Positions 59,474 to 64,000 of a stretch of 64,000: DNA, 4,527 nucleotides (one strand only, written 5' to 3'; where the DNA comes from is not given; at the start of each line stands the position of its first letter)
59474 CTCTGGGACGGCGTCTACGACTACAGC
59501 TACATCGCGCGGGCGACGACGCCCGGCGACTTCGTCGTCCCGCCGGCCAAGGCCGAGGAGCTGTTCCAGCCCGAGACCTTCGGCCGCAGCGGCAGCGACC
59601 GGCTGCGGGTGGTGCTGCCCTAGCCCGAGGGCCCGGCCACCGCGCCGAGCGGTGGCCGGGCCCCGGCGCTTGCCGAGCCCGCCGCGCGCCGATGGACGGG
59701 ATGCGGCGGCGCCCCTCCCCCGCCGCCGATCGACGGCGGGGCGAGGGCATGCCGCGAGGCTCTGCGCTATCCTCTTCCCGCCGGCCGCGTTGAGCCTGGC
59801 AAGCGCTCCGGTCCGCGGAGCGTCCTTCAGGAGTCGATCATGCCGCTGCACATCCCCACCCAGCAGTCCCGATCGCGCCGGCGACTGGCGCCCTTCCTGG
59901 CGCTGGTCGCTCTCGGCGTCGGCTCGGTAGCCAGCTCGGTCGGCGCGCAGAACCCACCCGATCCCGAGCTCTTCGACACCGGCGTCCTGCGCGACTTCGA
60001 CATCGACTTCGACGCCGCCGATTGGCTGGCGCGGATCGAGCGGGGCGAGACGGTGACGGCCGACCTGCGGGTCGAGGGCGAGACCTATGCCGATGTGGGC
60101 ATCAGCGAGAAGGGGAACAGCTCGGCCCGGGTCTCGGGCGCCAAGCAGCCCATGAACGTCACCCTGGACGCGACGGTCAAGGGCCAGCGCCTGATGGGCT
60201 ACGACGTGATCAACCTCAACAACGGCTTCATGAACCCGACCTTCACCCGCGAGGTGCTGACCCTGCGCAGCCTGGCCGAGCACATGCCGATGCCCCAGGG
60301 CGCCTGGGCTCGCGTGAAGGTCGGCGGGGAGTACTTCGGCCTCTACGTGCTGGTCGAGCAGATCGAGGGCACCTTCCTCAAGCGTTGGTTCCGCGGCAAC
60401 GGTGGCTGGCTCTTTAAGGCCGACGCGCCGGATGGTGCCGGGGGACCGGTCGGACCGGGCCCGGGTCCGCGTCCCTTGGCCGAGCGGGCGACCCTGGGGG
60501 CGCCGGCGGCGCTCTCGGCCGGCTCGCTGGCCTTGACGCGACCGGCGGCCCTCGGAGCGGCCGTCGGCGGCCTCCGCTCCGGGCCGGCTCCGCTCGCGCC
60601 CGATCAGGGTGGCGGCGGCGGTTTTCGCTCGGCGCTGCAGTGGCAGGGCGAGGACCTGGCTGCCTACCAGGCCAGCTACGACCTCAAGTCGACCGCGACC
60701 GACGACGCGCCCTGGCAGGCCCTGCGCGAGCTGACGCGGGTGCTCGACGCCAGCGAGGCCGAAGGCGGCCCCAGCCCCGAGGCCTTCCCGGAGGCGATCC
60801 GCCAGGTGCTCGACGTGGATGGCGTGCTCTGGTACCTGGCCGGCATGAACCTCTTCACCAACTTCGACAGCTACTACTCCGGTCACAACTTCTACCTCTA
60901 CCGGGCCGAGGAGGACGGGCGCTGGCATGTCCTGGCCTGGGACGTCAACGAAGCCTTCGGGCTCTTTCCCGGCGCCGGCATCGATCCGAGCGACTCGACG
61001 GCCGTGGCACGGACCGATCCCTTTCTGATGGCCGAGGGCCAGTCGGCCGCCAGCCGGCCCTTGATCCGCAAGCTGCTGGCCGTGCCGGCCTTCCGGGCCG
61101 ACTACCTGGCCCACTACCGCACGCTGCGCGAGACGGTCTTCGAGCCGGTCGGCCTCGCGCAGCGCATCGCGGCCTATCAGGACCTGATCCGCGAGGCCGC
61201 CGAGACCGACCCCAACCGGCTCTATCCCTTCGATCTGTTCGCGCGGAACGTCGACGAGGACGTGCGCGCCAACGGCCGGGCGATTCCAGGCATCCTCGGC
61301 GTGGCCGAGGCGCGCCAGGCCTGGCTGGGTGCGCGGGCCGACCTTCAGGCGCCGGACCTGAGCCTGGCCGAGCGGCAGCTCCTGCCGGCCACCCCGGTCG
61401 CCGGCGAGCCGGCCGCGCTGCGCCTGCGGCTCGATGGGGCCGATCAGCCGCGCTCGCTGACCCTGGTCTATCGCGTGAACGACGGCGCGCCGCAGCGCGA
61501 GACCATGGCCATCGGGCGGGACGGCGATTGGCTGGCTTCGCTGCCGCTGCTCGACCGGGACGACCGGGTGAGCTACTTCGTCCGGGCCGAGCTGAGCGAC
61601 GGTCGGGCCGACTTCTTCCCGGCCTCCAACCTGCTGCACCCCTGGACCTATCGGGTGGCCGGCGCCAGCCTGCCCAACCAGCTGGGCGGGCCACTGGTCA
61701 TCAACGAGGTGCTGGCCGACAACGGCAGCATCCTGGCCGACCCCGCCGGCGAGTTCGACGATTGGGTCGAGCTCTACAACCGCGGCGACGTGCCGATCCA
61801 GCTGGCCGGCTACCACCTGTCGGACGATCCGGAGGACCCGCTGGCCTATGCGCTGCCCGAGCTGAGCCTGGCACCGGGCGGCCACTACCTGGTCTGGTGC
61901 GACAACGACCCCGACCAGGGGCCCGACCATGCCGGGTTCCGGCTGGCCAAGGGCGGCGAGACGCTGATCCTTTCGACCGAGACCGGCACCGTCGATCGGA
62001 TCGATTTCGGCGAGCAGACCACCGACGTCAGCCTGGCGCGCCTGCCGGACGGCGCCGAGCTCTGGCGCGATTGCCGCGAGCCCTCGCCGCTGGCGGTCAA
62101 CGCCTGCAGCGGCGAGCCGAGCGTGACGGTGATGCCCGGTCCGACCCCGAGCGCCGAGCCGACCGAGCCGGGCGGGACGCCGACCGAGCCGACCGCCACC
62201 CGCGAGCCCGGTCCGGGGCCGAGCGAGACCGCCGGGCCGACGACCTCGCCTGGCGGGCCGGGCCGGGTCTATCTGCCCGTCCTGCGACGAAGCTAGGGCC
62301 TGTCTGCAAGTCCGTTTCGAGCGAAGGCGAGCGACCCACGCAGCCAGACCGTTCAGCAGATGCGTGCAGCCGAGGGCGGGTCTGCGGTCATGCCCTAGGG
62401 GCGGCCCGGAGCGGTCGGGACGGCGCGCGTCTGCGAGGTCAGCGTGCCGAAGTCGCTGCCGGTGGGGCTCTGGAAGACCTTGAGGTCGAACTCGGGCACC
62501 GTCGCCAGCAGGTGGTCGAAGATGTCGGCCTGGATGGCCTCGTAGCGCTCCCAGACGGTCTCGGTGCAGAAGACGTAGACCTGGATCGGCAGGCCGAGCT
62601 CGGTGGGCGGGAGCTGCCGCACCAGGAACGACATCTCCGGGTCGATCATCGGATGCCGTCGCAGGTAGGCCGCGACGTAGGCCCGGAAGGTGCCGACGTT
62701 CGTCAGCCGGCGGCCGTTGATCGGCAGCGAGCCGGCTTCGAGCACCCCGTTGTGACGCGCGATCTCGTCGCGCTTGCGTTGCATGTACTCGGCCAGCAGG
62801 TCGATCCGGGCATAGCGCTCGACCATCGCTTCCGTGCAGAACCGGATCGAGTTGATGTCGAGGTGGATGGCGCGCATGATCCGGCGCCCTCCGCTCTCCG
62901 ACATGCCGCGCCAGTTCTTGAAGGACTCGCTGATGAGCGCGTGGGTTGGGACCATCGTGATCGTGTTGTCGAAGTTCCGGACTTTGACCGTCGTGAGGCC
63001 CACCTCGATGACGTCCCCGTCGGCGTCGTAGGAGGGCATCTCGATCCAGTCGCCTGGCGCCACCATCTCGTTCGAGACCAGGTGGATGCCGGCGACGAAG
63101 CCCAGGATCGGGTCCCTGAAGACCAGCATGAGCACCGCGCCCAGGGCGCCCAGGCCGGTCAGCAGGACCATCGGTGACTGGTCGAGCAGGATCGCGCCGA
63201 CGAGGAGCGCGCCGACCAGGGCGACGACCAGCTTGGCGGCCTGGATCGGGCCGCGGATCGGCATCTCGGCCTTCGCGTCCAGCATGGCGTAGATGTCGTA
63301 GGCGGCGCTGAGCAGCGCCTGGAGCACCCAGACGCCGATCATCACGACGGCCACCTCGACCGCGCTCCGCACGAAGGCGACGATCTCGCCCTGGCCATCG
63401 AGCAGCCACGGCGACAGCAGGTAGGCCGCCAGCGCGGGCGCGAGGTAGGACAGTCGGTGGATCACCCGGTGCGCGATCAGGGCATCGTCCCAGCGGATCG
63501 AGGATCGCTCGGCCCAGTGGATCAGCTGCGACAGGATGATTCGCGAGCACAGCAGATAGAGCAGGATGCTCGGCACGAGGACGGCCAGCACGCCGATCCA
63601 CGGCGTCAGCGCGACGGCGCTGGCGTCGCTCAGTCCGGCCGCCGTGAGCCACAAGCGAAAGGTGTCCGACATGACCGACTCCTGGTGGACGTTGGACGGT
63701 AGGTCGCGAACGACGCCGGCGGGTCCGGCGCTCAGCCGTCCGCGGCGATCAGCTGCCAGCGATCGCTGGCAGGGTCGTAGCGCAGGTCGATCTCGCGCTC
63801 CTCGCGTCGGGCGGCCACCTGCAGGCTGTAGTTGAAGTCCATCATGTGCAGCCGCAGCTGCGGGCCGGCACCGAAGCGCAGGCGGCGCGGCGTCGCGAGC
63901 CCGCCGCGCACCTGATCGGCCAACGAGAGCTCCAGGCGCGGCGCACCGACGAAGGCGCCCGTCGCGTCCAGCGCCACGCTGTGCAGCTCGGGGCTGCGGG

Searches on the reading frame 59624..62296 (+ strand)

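Call 28: search_protein_families(library=pfam, proteins=[window:59624-62296:+], max_evalue=0.0001)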
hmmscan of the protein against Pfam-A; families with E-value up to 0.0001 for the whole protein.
window:59624-62296:+ (890 aa): 2 families
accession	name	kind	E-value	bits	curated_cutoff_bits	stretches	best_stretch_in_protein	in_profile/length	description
PF08757.17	CotH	-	1.9e-44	153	23.8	1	162-546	3-300/322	CotH kinase protein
PF00932.25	LTD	-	1.3e-12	48.4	34.3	1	688-794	5-106/109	Lamin Tail Domain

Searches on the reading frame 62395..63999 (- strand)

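Call 28: search_protein_families(library=pfam, proteins=[window:62395-63999:-], max_evalue=0.0001)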
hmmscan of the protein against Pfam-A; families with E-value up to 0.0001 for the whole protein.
window:62395-63999:- (534 aa): 1 family
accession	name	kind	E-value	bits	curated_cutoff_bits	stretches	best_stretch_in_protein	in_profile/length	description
PF00924.24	MS_channel_2nd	-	5.1e-15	55.8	20.2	1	296-364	1-67/68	Mechanosensitive ion channel, beta-domain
